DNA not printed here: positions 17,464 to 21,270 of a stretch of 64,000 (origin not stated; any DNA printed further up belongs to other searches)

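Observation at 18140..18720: DUF559 endonuclease module bounded by GC-rich inverted repeats: a candidate mobile element that inserts in frame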

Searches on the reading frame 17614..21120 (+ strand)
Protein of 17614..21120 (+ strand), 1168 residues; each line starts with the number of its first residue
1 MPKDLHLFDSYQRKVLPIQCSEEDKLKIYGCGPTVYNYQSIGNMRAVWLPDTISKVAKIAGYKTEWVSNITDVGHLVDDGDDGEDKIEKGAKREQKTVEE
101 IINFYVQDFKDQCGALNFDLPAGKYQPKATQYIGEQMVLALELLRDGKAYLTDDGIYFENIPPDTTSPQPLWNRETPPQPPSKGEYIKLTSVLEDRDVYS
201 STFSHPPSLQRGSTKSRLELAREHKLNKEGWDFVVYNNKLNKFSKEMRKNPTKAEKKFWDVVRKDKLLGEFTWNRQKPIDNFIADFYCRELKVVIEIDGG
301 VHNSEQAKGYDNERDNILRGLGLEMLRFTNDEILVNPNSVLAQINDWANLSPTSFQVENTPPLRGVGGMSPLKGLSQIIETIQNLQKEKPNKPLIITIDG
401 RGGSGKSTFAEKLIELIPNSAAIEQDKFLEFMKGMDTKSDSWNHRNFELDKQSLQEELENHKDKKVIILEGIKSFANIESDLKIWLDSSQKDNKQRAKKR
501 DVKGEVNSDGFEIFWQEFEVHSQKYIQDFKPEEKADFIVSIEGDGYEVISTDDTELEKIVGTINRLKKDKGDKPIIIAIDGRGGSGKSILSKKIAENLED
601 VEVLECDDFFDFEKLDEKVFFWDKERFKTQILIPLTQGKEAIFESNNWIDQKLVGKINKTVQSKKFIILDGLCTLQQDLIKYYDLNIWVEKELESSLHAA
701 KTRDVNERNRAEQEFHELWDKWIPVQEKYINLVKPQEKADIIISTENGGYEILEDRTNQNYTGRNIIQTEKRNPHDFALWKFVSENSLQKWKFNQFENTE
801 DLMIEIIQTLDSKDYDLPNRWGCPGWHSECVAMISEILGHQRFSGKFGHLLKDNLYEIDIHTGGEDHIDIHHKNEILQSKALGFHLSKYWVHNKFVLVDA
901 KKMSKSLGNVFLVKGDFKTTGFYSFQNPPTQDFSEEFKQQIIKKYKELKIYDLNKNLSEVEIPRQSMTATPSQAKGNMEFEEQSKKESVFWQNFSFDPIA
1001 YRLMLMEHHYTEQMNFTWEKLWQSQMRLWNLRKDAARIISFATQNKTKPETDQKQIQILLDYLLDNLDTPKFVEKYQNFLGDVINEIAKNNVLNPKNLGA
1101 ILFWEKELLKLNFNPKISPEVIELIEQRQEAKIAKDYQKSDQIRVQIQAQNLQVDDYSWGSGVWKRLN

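Call 3: search_protein_families(library=pfam, proteins=[window:17614-21120:+], max_evalue=0.01)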
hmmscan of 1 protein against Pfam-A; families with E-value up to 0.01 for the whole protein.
window:17614-21120:+ (1168 aa): 23 families
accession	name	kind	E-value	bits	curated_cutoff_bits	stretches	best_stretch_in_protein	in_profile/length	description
PF01406.26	tRNA-synt_1e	-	2.7e-50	171.9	27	2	806-918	172-269/301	tRNA synthetases class I (C) catalytic domain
PF04480.18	DUF559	-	3e-31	108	20.6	1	239-345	2-105/109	Protein of unknown function (DUF559)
PF00485.24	PRK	-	1.7e-12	48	22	1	630-744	76-188/196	Phosphoribulokinase / Uridine kinase family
PF13238.12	AAA_18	-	4.2e-08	34.1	29.4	1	396-501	1-112/128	AAA domain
PF00931.28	NB-ARC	-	7.2e-08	32.4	23.5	1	563-602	9-46/248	NB-ARC domain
PF06414.18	Zeta_toxin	-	2e-07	31.1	22.3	1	386-461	10-90/199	Zeta toxin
PF06309.17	Torsin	-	3.4e-07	30.9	27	0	378-417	37-77/127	Torsin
PF25199.1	nSTAND_NTPase5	-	3.6e-07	30.5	34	0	555-598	21-65/145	Novel STAND NTPase 5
PF07693.20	KAP_NTPase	-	4.6e-07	29.8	20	0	566-629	12-61/293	KAP family P-loop domain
PF13671.12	AAA_33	-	5.4e-07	30.4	27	1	400-459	6-64/143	AAA domain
PF02224.24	Cytidylate_kin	-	2.3e-06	28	26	0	577-599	1-23/211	Cytidylate kinase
PF24883.2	NPHP3_N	-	5.4e-06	27.1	24.8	0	569-614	18-62/164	Nephrocystin 3, N-terminal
PF18741.7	MTES_1575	-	3e-05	24.4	38.2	1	279-344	27-92/96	REase_MTES_1575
PF13173.12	AAA_14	-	3.5e-05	24.3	27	0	395-490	4-89/129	AAA domain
PF05729.18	NACHT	-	0.00013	22.2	26.7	0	396-420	3-27/167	NACHT domain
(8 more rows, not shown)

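Call 9: find_homologous_proteins(query=window:17614-21117:+, max_evalue=0.00001)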
Query window:17614-21117:+ (1168 aa): 170 proteins with E <= 0.00001 among 8000 candidates; the best 120 are listed.
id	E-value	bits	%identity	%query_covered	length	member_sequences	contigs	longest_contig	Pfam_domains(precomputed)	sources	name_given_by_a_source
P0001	0.0e+0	2686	100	100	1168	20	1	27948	PF04480.19,PF01406.26,PF07693.21,PF00485.25,PF02224.25,PF13671.13,PF13238.13,PF06309.18,PF00931.29,PF06414.19,PF24883.3,PF18741.8,PF25199.2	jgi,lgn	jgi:cysteinyl-tRNA synthetase/very-short-patch-repair endonuclease/uridine kinase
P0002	0.0e+0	1399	83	35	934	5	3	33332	PF13419.13,PF06414.19,PF01406.26,PF00702.33,PF13238.13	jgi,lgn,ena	jgi:cysteinyl-tRNA synthetase/uridine kinase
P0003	0.0e+0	1139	66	53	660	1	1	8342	PF01406.26,PF13238.13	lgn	-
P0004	5.4e-222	758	46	53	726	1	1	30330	PF01406.26,PF13207.13,PF13238.13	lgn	-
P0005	1.4e-202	694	51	30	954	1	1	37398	PF04480.19,PF01406.26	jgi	jgi:cysteinyl-tRNA synthetase/very-short-patch-repair endonuclease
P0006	2.4e-198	680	44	53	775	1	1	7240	PF01406.26,PF07693.21,PF00485.25,PF13238.13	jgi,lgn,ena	-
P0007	1.6e-197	677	54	36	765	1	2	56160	PF13419.13,PF01406.26,PF00702.33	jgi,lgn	-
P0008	4.1e-193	663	43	52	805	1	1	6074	PF01406.26,PF13238.13,PF00931.29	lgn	-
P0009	7.8e-193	662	42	52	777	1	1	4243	PF01406.26,PF00133.29,PF13238.13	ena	-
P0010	6.6e-192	659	42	52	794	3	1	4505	PF01406.26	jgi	-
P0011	4.4e-189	649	43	52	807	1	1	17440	PF01406.26,PF13238.13,PF00931.29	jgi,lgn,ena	-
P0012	1.5e-185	638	42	52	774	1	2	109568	PF01406.26,PF13238.13,PF00931.29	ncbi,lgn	-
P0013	1.0e-181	625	52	30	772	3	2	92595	PF01406.26,PF01797.22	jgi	jgi:cysteinyl-tRNA synthetase/REP element-mobilizing transposase RayT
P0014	1.4e-179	618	44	35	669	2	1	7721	PF01406.26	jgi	jgi:cysteinyl-tRNA synthetase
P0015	1.9e-179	617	56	17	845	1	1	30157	PF04480.19,PF01406.26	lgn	-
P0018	1.5e-161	558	44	35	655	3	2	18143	PF01406.26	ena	-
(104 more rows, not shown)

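Call 13: find_encoding_contigs(protein=P0005, flank=10000, max_places=2)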
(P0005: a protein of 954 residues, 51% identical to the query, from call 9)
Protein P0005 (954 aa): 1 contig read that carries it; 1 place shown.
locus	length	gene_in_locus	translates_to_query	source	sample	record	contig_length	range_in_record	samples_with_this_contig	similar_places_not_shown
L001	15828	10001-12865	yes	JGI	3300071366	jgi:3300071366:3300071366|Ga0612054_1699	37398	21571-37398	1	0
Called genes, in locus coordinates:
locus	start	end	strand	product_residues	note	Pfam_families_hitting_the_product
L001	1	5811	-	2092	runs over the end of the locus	-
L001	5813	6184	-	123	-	-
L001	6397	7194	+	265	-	PF24877:ILV_EDD_C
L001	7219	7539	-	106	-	-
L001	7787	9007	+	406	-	-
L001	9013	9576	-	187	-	-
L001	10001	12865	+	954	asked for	PF01406:tRNA-synt_1e, PF04480:DUF559, PF01406:tRNA-synt_1e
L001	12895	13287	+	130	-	-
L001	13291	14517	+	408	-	PF00266:Aminotran_5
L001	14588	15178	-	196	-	PF13419:HAD_2 (weak)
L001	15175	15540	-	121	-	PF01219:DAGK_prokar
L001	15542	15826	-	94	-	?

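Call 14: find_encoding_contigs(protein=P0015, flank=10000, max_places=2)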
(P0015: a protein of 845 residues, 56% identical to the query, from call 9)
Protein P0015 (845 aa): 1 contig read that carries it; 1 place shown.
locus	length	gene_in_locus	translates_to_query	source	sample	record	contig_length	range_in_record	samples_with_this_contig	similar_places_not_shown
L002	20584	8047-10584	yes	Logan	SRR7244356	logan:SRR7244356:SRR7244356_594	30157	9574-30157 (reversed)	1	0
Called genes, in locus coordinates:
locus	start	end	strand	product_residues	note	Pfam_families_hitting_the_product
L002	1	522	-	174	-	?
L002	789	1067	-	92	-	PF00312:Ribosomal_S15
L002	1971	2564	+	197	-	-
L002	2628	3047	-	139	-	-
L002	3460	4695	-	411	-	PF01863:YgjP-like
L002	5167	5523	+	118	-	PF04020:Phage_holin_4_2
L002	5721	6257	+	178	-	PF02568:ThiI (weak), PF03054:tRNA_Me_trans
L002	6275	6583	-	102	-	-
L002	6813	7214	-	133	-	-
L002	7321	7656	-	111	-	-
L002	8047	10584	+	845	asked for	PF01406:tRNA-synt_1e, PF04480:DUF559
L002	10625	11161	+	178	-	-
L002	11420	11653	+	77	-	-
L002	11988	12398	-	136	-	-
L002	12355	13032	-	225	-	-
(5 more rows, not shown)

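Call 15: find_encoding_contigs(protein=P0002, flank=10000, max_places=2)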
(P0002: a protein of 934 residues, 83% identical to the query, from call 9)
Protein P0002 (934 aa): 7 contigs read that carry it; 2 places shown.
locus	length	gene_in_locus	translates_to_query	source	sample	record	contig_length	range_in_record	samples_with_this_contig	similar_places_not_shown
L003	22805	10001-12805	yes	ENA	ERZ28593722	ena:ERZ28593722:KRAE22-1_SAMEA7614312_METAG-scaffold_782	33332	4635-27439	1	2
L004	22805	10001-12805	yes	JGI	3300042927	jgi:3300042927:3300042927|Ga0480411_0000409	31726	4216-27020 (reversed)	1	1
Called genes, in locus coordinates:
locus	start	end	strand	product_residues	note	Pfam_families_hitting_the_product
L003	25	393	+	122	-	-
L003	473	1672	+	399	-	PF03441:FAD_binding_7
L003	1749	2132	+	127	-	PF00085:Thioredoxin, PF13098:Thioredoxin_2 (weak), PF13905:Thioredoxin_8 (faint)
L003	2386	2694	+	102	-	-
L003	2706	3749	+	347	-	PF00483:NTP_transferase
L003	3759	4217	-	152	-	PF18895:T4SS_pilin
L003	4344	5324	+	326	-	PF00389:2-Hacid_dh, PF02826:2-Hacid_dh_C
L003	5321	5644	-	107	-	PF18916:Lycopene_cyc (weak)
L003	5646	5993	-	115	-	PF18916:Lycopene_cyc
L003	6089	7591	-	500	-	PF02397:Bac_transf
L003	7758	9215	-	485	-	PF03446:NAD_binding_2, PF00393:6PGD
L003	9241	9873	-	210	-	PF00226:DnaJ (weak)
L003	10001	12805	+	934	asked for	PF01406:tRNA-synt_1e, PF06414:Zeta_toxin (faint), PF13238:AAA_18 (weak), PF00702:Hydrolase, PF13419:HAD_2 (weak), PF01406:tRNA-synt_1e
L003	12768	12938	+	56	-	-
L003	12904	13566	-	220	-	PF01411:tRNA-synt_2c (weak), PF07973:tRNA_SAD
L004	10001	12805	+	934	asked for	PF01406:tRNA-synt_1e, PF06414:Zeta_toxin (faint), PF13238:AAA_18 (weak), PF00702:Hydrolase, PF13419:HAD_2 (weak), PF01406:tRNA-synt_1e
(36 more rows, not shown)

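Call 23: find_encoding_contigs(protein=P0018, flank=10000, max_places=1)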
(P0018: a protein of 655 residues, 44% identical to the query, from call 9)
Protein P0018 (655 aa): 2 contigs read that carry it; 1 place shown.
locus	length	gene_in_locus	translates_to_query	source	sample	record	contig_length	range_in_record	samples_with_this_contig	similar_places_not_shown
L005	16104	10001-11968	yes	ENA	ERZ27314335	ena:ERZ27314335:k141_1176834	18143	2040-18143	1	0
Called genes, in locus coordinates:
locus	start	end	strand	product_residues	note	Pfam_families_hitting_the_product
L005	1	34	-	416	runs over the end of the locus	PF02403:Seryl_tRNA_N, PF00587:tRNA-synt_2b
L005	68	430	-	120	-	PF01850:PIN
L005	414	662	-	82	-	-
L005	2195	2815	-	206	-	PF00081:Sod_Fe_N, PF02777:Sod_Fe_C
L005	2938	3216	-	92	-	PF00312:Ribosomal_S15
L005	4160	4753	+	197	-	-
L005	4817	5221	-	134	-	-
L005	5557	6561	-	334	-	PF01863:YgjP-like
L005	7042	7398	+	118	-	PF04020:Phage_holin_4_2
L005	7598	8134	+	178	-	PF03054:tRNA_Me_trans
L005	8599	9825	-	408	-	-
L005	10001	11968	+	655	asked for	PF01406:tRNA-synt_1e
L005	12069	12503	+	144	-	-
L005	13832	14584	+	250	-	PF01025:GrpE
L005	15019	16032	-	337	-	-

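Call 24: find_encoding_contigs(protein=P0003, flank=5000, max_places=1)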
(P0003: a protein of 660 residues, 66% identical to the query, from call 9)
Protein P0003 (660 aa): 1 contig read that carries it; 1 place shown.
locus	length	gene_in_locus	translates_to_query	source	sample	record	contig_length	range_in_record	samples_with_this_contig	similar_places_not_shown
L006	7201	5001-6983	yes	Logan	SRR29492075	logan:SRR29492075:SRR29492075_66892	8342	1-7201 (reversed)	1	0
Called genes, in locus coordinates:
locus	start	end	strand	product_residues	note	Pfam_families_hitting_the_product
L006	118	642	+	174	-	PF04542:Sigma70_r2 (weak)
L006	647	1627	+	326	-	-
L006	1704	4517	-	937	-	PF07517:SecA_DEAD, PF01043:SecA_PP_bind, PF21090:P-loop_SecA, PF07516:SecA_SW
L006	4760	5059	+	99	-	PF01406:tRNA-synt_1e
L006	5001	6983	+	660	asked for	PF13238:AAA_18 (weak), PF01406:tRNA-synt_1e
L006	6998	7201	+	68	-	?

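Call 61: find_encoding_contigs(protein=P0013, flank=6000, max_places=1)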
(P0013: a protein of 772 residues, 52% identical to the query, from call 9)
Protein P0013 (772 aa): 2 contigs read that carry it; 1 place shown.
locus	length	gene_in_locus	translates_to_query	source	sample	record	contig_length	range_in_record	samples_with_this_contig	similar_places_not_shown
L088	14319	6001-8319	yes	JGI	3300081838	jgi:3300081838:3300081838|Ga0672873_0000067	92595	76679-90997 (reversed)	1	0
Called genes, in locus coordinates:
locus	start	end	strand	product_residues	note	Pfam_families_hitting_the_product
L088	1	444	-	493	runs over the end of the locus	-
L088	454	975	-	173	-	PF08281:Sigma70_r4_2, PF04545:Sigma70_r4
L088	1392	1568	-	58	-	-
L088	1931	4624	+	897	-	-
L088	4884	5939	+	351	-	PF01300:Sua5_yciO_yrdC, PF03481:Sua5_C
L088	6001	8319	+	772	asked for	PF01406:tRNA-synt_1e, PF01797:Y1_Tnp, PF01406:tRNA-synt_1e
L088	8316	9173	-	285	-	-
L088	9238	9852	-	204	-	-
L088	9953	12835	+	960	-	PF07517:SecA_DEAD, PF01043:SecA_PP_bind, PF21090:P-loop_SecA, PF07516:SecA_SW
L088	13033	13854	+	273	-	-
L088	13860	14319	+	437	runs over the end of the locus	PF03772:Competence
